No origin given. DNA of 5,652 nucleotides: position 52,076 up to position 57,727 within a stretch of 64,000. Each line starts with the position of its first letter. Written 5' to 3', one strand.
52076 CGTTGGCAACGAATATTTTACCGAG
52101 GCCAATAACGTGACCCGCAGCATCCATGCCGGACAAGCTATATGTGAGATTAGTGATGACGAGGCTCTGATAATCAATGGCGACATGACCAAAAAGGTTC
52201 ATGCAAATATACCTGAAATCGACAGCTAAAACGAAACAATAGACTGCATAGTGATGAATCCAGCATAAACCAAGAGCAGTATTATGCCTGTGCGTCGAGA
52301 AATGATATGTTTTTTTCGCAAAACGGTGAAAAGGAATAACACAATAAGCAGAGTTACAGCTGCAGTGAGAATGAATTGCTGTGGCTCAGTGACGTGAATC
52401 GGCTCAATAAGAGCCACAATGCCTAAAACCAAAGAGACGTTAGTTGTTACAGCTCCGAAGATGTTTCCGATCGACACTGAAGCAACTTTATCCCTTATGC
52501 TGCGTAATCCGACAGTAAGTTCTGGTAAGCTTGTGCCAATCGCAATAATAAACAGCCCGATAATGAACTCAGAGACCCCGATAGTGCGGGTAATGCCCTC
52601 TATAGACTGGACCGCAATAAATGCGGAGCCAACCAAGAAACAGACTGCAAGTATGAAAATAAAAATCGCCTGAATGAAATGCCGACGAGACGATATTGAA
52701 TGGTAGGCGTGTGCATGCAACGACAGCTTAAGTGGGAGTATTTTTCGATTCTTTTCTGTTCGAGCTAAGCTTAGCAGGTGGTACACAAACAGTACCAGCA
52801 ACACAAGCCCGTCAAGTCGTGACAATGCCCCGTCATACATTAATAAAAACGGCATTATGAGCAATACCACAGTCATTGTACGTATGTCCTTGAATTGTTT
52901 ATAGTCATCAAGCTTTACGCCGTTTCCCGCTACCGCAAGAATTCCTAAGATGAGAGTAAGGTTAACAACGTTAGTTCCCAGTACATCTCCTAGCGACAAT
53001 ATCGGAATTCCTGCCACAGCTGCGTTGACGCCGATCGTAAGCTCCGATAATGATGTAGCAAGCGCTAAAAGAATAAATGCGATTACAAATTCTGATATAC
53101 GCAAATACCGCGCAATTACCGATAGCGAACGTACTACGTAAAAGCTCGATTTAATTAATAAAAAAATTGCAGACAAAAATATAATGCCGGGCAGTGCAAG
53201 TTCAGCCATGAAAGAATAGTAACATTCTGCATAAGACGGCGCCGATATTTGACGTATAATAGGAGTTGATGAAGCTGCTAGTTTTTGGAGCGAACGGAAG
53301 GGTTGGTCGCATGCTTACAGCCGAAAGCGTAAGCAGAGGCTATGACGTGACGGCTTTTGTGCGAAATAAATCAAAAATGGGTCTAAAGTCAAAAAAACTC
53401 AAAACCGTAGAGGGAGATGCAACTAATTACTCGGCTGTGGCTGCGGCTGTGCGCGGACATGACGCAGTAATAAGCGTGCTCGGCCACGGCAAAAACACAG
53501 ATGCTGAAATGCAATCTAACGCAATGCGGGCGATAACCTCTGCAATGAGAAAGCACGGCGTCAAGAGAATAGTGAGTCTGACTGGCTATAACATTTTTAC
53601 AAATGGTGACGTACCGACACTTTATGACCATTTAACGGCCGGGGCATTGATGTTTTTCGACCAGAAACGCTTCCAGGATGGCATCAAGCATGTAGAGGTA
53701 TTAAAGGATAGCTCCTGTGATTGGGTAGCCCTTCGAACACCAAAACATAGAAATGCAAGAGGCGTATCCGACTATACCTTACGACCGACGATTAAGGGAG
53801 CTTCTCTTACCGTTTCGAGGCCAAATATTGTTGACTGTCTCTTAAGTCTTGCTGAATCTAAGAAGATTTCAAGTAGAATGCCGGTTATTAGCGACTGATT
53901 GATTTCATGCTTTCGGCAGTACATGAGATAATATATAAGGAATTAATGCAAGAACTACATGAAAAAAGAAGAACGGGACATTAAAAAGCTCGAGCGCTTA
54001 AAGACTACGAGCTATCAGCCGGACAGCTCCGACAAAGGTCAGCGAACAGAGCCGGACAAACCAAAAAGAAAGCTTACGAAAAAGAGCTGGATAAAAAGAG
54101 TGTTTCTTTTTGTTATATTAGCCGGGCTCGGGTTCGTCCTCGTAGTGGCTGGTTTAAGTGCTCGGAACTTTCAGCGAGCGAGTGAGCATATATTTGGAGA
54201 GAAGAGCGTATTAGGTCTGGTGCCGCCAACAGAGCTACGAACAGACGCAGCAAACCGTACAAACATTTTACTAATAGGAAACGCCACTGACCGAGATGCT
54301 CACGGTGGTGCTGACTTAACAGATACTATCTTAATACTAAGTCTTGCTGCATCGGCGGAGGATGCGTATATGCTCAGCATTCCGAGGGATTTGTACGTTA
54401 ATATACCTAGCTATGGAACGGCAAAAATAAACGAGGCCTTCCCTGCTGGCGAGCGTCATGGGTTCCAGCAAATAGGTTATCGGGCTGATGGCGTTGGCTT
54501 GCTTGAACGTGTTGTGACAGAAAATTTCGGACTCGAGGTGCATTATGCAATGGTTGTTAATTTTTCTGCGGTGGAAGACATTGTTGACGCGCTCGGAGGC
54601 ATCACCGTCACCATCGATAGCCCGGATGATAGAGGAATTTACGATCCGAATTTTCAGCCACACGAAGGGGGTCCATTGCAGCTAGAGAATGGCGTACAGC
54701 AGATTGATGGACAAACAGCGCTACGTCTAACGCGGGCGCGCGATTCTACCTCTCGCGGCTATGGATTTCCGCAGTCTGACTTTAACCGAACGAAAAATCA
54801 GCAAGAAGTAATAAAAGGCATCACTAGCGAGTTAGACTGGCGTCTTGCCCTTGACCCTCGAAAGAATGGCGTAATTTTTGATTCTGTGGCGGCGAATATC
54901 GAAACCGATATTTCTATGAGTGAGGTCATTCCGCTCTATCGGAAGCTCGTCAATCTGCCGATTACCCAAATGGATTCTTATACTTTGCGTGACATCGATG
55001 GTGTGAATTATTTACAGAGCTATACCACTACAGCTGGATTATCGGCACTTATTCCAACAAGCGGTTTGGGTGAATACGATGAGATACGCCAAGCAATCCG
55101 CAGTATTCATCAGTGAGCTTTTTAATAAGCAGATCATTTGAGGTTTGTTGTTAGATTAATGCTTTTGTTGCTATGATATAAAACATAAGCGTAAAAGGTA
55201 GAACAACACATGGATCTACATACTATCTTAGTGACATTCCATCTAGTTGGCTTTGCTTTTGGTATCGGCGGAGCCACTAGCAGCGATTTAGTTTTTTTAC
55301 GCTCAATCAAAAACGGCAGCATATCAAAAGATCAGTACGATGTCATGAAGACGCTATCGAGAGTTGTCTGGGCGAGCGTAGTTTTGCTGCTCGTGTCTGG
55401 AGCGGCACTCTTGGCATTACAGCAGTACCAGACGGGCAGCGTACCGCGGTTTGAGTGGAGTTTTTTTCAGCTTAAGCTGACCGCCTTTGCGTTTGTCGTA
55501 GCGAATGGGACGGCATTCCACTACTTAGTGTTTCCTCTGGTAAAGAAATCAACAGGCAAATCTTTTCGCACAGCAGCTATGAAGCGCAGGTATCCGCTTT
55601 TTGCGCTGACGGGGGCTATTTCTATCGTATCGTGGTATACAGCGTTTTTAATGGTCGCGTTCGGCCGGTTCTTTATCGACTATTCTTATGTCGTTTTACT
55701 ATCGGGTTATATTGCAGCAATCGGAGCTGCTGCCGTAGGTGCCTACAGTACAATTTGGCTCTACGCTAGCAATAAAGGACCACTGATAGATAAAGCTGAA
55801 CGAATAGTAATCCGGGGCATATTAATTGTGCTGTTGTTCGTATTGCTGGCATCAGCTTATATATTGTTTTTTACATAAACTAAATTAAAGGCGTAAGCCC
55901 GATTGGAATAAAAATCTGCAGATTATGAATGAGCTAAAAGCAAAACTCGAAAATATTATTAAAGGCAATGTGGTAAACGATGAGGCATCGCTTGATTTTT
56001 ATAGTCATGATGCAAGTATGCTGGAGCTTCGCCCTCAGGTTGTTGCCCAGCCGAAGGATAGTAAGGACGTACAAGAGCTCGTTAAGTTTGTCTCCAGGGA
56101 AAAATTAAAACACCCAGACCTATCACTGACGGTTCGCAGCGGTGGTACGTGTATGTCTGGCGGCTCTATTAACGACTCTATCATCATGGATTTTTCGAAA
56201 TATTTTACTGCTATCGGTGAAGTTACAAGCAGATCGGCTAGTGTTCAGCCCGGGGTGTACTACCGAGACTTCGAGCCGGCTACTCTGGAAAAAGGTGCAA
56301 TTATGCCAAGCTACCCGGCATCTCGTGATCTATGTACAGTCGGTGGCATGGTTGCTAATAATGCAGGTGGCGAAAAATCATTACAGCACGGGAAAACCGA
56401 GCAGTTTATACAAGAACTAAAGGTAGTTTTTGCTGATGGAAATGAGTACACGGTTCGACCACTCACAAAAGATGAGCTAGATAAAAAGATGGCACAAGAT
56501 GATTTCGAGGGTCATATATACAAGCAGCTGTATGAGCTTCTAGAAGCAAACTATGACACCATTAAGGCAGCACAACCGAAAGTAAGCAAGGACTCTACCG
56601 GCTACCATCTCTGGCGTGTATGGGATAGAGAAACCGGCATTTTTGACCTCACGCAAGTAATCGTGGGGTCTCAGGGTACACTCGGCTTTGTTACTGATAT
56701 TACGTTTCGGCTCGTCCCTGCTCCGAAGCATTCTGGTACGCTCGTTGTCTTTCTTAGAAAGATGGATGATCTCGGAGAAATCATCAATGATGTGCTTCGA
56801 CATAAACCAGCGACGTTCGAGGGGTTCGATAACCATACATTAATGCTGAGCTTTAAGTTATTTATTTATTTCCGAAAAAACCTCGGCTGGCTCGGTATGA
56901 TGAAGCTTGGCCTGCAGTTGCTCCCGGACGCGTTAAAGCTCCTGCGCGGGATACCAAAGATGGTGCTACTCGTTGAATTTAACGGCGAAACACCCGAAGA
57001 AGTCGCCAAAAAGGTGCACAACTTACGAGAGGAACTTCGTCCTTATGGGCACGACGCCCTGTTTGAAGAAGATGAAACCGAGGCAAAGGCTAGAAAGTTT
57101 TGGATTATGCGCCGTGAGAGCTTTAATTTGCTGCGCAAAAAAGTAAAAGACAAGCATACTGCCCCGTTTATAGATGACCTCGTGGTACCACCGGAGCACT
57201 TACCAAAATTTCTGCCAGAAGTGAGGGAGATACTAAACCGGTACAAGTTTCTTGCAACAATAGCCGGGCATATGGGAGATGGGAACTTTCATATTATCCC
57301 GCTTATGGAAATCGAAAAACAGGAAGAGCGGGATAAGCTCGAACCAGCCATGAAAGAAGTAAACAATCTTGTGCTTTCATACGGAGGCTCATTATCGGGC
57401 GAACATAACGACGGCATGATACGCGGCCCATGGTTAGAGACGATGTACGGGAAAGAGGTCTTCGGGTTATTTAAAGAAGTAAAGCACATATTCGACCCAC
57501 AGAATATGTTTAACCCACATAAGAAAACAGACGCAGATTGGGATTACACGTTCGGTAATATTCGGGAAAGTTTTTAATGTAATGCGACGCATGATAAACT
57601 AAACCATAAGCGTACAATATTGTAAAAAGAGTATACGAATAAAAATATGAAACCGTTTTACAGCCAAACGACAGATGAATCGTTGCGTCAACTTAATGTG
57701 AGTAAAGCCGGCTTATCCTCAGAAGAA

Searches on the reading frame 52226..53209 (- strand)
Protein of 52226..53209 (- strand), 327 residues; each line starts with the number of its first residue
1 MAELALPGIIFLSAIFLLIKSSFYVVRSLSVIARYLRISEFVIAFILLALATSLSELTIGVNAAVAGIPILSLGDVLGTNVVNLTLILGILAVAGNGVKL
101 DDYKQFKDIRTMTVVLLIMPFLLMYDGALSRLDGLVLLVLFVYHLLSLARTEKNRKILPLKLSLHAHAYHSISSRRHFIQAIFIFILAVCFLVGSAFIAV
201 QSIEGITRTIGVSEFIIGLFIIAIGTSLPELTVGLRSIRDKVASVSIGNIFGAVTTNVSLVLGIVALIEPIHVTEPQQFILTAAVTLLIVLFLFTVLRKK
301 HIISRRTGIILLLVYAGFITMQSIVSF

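Call 38: search_protein_families(library=pfam, proteins=[window:52226-53209:-], max_evalue=0.001)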
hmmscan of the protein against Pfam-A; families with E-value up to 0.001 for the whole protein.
window:52226-53209:- (327 aa): 1 family
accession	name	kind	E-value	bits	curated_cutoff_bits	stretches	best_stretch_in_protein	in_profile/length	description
PF01699.29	Na_Ca_ex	-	2.1e-47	161.3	24.9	2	181-322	2-149/151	Sodium/calcium exchanger protein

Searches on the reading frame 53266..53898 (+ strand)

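Call 38: search_protein_families(library=pfam, proteins=[window:53266-53898:+], max_evalue=0.001)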
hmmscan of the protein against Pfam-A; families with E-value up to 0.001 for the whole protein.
window:53266-53898:+ (210 aa): 5 families
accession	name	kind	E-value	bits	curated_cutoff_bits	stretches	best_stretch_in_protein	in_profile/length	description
PF13460.12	NAD_binding_10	-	3.8e-32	112.1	27.2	1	8-197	1-182/184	NAD(P)H-binding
PF05368.20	NmrA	-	3.8e-13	50.1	27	1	3-103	4-103/298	NmrA-like family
PF01370.27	Epimerase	-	1.9e-09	37.7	20.9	1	5-107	2-115/240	NAD dependent epimerase/dehydratase family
PF04321.23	RmlD_sub_bind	-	2.6e-05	23.9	27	1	2-91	1-78/287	RmlD substrate binding domain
PF03435.24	Sacchrp_dh_NADP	-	3.7e-05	24.5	25.1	1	5-73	2-77/129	Saccharopine dehydrogenase NADP binding domain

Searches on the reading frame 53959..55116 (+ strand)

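Call 38: search_protein_families(library=pfam, proteins=[window:53959-55116:+], max_evalue=0.001)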
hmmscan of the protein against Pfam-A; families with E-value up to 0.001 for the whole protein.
window:53959-55116:+ (385 aa): 1 family
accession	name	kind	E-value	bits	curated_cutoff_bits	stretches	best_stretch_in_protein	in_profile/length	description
PF03816.19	LytR_cpsA_psr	-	1.2e-29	103.8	24.6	1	121-292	2-148/150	LytR_cpsA_psr family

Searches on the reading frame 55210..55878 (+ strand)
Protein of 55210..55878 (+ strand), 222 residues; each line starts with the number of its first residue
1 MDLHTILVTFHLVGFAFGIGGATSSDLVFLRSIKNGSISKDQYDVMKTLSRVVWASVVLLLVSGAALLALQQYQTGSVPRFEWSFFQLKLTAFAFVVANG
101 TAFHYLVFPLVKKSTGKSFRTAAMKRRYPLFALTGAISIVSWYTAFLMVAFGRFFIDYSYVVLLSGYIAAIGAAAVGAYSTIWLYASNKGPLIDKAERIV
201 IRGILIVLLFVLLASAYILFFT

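Call 44: search_protein_families(library=pfam, proteins=[window:55210-55878:+], max_evalue=0.1)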
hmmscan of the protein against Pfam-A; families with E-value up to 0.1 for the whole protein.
window:55210-55878:+ (222 aa): 1 family
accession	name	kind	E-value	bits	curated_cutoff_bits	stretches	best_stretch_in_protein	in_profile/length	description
PF05425.18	CopD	-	0.0015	19.3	32.1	1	45-120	3-74/105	Copper resistance protein D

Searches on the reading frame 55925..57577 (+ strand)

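Call 44: search_protein_families(library=pfam, proteins=[window:55925-57577:+], max_evalue=0.1)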
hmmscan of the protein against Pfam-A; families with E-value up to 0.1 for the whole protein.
window:55925-57577:+ (550 aa): 3 families
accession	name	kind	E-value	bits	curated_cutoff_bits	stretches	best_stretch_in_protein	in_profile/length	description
PF02913.24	FAD-oxidase_C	-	3e-48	165.2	21.2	1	267-533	2-247/248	FAD linked oxidases, C-terminal domain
PF01565.28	FAD_binding_4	-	2.4e-27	95.8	26.4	1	37-175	1-136/139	FAD binding domain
PF08031.17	BBE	-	0.038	14.5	20.6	1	502-530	12-39/45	Berberine and berberine like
